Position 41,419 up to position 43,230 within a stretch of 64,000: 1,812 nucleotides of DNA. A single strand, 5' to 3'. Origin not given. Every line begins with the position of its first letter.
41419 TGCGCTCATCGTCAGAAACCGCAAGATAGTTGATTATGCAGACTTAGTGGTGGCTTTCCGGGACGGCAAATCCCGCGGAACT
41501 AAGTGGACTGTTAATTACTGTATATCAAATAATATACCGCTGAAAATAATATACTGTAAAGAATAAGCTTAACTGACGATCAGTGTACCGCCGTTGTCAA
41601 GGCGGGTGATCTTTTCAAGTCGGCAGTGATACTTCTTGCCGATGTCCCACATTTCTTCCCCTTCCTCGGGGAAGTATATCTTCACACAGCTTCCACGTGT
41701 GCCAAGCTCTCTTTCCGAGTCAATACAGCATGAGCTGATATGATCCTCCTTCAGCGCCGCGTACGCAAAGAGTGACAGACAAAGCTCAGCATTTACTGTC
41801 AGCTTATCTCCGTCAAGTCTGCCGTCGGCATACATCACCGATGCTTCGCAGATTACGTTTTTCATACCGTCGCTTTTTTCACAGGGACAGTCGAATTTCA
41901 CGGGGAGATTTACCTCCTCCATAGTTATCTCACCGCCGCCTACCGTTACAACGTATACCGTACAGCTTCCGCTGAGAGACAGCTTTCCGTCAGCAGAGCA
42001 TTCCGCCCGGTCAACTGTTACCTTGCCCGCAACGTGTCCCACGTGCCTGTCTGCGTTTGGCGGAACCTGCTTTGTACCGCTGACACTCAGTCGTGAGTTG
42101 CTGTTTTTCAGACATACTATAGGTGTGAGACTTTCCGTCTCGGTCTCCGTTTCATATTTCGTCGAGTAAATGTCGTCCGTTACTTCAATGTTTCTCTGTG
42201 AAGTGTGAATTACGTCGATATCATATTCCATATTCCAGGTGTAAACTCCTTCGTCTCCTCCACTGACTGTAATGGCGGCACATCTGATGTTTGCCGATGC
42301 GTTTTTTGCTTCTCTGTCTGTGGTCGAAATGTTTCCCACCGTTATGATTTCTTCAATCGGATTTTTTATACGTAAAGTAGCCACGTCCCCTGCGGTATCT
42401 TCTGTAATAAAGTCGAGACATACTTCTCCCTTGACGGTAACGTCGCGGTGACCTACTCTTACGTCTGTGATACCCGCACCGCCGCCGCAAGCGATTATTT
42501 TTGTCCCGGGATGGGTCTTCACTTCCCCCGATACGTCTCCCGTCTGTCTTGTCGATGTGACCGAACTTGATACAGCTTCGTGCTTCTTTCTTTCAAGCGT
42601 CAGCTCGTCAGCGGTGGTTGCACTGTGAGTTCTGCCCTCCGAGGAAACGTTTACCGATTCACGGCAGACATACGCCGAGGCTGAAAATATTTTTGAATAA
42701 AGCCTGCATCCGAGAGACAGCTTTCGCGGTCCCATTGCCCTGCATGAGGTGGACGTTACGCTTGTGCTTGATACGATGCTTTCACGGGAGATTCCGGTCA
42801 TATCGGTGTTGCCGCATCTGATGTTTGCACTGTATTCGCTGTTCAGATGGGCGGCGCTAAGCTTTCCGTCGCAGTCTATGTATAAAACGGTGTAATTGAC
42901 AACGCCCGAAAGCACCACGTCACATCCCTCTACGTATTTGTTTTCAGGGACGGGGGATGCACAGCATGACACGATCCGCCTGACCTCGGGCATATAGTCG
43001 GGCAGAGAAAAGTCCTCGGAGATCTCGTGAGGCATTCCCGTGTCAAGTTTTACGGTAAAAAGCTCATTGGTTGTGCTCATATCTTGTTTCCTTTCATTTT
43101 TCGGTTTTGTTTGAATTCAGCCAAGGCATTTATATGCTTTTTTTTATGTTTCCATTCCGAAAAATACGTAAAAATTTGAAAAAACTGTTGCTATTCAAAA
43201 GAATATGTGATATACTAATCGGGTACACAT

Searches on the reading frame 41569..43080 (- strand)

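Call 70: search_protein_families(library=pfam, proteins=[window:41569-43080:-], max_evalue=0.00001)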
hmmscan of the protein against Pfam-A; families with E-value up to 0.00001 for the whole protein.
window:41569-43080:- (503 aa): 1 family
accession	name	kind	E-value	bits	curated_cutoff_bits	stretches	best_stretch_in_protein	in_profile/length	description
PF12673.12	SipL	-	1.8e-09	38.1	23.6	0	33-94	2-62/78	SipL, SPOCS domain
